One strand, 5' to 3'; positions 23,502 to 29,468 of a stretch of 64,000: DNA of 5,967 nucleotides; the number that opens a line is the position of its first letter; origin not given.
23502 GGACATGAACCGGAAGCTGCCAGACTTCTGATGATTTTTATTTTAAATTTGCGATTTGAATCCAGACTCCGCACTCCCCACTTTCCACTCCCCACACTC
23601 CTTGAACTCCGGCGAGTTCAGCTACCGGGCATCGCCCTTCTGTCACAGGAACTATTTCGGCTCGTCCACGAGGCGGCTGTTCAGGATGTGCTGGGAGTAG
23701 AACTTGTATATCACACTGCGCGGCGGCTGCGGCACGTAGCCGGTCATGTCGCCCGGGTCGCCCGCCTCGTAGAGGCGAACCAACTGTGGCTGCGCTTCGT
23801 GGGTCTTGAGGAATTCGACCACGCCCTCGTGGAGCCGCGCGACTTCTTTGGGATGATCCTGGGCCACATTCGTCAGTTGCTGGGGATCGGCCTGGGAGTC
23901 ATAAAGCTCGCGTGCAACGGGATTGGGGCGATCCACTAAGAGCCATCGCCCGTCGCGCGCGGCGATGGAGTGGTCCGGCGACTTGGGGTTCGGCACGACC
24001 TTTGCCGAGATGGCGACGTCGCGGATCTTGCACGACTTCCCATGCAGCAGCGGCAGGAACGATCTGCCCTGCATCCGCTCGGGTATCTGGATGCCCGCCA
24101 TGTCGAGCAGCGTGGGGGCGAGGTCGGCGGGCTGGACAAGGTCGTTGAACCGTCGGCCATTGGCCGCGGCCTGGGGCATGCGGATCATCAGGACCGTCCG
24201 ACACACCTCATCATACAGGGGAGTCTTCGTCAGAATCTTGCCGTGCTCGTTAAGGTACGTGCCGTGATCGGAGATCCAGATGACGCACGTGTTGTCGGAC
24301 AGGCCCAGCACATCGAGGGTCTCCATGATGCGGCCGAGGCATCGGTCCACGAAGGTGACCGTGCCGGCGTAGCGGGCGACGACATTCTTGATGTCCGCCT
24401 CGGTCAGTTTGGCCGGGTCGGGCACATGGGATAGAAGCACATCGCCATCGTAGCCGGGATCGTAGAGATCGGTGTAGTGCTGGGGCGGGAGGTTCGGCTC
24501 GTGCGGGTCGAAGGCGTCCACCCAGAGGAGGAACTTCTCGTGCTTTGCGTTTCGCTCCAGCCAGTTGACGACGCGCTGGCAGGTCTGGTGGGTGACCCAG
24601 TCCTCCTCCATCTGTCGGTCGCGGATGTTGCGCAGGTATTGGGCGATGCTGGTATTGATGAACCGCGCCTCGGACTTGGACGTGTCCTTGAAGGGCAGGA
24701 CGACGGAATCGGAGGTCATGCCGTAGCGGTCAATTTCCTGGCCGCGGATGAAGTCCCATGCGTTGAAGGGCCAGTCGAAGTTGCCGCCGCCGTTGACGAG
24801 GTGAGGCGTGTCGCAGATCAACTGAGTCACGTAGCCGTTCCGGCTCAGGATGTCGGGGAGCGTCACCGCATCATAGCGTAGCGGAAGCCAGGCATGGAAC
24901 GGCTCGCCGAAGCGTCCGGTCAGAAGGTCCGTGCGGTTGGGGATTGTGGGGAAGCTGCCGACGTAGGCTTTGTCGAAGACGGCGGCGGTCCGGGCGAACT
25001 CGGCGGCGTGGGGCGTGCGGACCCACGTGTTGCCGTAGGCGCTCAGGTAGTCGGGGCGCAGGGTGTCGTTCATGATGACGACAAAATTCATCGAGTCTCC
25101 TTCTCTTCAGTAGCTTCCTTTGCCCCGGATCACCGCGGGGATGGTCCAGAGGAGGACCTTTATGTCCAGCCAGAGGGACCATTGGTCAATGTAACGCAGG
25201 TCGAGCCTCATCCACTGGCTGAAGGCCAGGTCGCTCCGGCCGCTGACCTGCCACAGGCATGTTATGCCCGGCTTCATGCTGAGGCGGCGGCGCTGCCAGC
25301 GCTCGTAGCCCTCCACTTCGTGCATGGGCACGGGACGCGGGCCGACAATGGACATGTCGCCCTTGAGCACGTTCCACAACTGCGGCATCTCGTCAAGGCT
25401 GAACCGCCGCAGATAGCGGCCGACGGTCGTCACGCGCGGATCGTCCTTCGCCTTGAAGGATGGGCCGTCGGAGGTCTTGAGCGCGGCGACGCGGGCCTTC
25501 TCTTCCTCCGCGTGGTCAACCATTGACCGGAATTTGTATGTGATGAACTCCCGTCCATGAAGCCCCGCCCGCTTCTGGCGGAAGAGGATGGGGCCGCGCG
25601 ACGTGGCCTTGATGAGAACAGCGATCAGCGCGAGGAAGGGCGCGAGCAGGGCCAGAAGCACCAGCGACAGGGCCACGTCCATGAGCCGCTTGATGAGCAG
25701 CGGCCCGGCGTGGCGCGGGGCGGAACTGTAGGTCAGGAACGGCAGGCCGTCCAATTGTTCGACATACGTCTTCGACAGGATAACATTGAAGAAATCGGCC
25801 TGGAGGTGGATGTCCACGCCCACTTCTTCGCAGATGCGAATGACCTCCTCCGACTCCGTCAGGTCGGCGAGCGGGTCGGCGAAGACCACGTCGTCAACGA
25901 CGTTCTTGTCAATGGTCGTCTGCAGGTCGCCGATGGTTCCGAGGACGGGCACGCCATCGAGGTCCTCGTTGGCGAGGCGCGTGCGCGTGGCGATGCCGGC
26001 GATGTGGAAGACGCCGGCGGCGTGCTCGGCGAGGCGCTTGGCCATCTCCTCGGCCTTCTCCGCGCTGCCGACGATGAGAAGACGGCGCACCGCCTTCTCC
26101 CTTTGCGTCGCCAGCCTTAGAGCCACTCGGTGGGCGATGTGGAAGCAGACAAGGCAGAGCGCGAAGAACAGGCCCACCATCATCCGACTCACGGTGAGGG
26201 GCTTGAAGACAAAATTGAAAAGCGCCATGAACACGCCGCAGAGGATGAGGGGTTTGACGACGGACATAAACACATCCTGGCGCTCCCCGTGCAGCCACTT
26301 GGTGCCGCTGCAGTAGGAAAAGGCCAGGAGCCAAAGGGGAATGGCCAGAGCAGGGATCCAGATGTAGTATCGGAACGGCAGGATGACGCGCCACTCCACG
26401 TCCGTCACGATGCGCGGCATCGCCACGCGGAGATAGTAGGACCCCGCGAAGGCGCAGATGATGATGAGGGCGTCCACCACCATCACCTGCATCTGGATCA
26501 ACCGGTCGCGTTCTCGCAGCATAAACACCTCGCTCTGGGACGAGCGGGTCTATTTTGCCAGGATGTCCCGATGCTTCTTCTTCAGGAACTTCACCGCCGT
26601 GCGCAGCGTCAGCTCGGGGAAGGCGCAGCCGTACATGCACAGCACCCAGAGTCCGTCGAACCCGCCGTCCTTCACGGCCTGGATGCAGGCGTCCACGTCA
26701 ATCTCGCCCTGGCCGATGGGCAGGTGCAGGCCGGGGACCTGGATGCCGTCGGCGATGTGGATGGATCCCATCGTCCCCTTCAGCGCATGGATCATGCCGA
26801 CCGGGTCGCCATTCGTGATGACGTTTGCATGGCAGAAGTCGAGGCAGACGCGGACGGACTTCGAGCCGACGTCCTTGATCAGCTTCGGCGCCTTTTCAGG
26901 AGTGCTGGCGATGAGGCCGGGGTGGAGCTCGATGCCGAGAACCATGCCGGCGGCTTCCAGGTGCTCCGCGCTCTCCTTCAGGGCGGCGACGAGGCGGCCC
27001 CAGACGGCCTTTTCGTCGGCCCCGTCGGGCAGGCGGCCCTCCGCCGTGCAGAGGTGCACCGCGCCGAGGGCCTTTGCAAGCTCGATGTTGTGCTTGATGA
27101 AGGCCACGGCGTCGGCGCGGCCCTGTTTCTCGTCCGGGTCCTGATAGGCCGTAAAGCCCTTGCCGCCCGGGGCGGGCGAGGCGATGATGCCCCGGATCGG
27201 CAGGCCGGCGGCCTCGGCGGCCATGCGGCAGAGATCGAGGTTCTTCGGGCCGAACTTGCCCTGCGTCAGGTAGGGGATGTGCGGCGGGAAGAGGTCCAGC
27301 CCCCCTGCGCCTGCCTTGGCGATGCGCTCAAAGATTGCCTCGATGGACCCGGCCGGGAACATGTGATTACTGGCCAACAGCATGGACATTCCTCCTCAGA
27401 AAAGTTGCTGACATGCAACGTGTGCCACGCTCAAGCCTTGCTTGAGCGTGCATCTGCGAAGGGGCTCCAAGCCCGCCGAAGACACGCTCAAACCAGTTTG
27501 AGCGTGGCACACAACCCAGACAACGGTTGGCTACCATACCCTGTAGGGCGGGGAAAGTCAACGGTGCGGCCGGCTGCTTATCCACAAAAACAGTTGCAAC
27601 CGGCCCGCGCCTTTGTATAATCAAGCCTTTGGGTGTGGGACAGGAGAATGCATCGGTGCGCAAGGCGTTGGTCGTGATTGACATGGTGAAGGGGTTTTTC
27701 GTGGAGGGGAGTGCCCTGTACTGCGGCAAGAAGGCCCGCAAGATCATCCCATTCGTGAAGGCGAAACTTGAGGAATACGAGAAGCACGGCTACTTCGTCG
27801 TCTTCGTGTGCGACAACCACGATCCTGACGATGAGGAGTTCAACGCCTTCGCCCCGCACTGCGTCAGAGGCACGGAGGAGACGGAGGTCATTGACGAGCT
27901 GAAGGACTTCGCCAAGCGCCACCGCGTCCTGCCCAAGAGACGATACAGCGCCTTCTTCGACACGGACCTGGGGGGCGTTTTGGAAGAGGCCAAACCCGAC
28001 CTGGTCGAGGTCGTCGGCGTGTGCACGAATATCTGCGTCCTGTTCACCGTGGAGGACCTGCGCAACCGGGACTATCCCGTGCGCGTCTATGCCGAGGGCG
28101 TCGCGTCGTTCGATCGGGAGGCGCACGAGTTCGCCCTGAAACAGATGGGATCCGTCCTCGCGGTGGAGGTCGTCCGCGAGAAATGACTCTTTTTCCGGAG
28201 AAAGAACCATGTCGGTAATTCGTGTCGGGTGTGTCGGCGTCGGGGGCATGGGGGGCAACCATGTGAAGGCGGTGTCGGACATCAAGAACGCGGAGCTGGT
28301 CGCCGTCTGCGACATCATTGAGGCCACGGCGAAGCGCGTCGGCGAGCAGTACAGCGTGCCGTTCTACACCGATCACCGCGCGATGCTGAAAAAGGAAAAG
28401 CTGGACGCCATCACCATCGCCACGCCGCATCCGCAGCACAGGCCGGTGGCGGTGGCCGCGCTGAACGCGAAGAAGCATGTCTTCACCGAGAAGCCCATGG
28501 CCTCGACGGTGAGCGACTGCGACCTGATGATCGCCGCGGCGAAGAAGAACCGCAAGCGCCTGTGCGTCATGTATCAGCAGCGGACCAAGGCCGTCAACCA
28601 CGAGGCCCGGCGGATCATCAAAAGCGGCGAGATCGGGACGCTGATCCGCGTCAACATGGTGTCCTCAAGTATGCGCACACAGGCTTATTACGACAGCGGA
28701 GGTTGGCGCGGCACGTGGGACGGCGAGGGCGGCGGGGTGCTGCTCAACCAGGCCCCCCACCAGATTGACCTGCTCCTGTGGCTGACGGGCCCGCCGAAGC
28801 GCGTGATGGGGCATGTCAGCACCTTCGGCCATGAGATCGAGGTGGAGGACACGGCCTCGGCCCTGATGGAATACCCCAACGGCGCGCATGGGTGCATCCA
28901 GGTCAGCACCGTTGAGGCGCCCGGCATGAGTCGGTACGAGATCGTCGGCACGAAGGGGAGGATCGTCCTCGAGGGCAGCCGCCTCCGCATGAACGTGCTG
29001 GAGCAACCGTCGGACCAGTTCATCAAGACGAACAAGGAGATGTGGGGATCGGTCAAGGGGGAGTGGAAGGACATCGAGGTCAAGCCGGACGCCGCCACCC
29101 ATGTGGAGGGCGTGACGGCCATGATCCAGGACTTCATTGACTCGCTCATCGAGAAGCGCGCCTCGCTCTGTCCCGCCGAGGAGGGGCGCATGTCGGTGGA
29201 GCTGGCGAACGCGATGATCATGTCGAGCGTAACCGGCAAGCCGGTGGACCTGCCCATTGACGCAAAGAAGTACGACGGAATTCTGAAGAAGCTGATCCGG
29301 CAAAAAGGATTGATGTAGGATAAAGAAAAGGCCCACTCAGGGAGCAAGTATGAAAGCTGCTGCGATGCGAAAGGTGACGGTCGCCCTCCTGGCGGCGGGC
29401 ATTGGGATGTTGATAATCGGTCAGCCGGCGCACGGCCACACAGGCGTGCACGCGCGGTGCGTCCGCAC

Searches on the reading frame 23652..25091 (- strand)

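Call 53: search_protein_families(library=pfam, proteins=[window:23652-25091:-], max_evalue=0.00001)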
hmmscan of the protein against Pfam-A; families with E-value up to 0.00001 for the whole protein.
window:23652-25091:- (479 aa): 3 families
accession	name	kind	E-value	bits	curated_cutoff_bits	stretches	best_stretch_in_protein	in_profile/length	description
PF00884.28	Sulfatase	-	1.8e-35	123.2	25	1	2-334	2-301/301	Sulfatase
PF16347.10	SGSH_C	-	2.2e-21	77.1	29.3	1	287-415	6-137/154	N-sulphoglucosamine sulphohydrolase, C-terminal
PF01663.27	Phosphodiest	-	8.2e-08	32.7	23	0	163-278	134-221/342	Type I phosphodiesterase / nucleotide pyrophosphatase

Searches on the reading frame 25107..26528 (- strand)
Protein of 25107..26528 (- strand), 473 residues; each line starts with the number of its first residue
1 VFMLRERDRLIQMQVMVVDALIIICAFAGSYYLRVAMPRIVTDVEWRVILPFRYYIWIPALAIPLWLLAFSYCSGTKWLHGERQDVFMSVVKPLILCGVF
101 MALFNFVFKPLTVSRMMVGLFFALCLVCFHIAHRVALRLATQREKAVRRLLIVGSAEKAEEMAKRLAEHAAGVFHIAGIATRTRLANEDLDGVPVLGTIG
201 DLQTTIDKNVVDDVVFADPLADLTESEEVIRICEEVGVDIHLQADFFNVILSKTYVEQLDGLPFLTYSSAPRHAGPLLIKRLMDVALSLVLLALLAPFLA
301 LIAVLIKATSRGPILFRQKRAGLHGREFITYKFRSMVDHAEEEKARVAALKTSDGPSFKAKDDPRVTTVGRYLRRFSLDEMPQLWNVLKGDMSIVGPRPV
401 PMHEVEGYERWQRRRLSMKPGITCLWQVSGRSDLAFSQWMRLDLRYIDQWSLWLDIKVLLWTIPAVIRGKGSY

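Call 53: search_protein_families(library=pfam, proteins=[window:25107-26528:-], max_evalue=0.00001)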
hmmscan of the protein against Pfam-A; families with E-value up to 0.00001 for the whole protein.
window:25107-26528:- (473 aa): 2 families
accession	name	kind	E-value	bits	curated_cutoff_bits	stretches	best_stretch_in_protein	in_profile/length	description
PF02397.22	Bac_transf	-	5e-68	228.6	27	1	280-467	1-178/179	Bacterial sugar transferase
PF13727.12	CoA_binding_3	-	1e-11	45.6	25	1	86-242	17-173/175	CoA-binding domain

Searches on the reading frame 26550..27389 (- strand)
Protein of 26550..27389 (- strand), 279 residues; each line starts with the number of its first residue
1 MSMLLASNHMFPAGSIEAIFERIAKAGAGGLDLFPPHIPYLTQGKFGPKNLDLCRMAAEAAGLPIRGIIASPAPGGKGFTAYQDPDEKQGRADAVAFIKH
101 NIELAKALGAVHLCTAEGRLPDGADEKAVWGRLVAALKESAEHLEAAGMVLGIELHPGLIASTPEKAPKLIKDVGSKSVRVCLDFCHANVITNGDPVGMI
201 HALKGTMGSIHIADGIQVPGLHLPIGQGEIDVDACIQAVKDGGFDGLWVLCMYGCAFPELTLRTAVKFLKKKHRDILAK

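Call 53: search_protein_families(library=pfam, proteins=[window:26550-27389:-], max_evalue=0.00001)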
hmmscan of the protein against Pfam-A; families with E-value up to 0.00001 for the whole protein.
window:26550-27389:- (279 aa): 1 family
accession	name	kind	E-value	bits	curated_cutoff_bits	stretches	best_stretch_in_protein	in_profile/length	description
PF01261.30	AP_endonuc_2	-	7.2e-37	127.9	31.1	1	20-271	1-248/249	Xylose isomerase-like TIM barrel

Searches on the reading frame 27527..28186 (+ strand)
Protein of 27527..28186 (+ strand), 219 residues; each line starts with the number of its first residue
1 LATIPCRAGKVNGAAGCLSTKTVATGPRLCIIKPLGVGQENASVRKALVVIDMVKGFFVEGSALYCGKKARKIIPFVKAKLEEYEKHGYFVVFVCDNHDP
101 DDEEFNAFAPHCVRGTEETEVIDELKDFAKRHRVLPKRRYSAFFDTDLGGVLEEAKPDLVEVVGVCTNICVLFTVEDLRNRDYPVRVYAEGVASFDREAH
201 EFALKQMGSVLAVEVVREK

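Call 53: search_protein_families(library=pfam, proteins=[window:27527-28186:+], max_evalue=0.00001)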
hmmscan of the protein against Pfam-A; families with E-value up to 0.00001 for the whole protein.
window:27527-28186:+ (219 aa): 1 family
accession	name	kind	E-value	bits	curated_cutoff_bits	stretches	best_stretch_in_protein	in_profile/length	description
PF00857.26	Isochorismatase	-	1.5e-36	126.5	27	1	47-208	2-164/175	Isochorismatase domain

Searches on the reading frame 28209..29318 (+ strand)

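Call 53: search_protein_families(library=pfam, proteins=[window:28209-29318:+], max_evalue=0.00001)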
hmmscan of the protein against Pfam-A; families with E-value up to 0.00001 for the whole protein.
window:28209-29318:+ (369 aa): 3 families
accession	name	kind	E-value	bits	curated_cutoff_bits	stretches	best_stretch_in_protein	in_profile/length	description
PF22725.1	GFO_IDH_MocA_C3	-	2.2e-34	118.5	27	1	132-253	3-124/124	GFO/IDH/MocA C-terminal domain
PF01408.29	GFO_IDH_MocA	-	1.1e-31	110.4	24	1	4-121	1-119/120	Oxidoreductase family, NAD-binding Rossmann fold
PF02894.22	GFO_IDH_MocA_C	-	1.3e-26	94.1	22.9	1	135-348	2-218/218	Oxidoreductase family, C-terminal alpha/beta domain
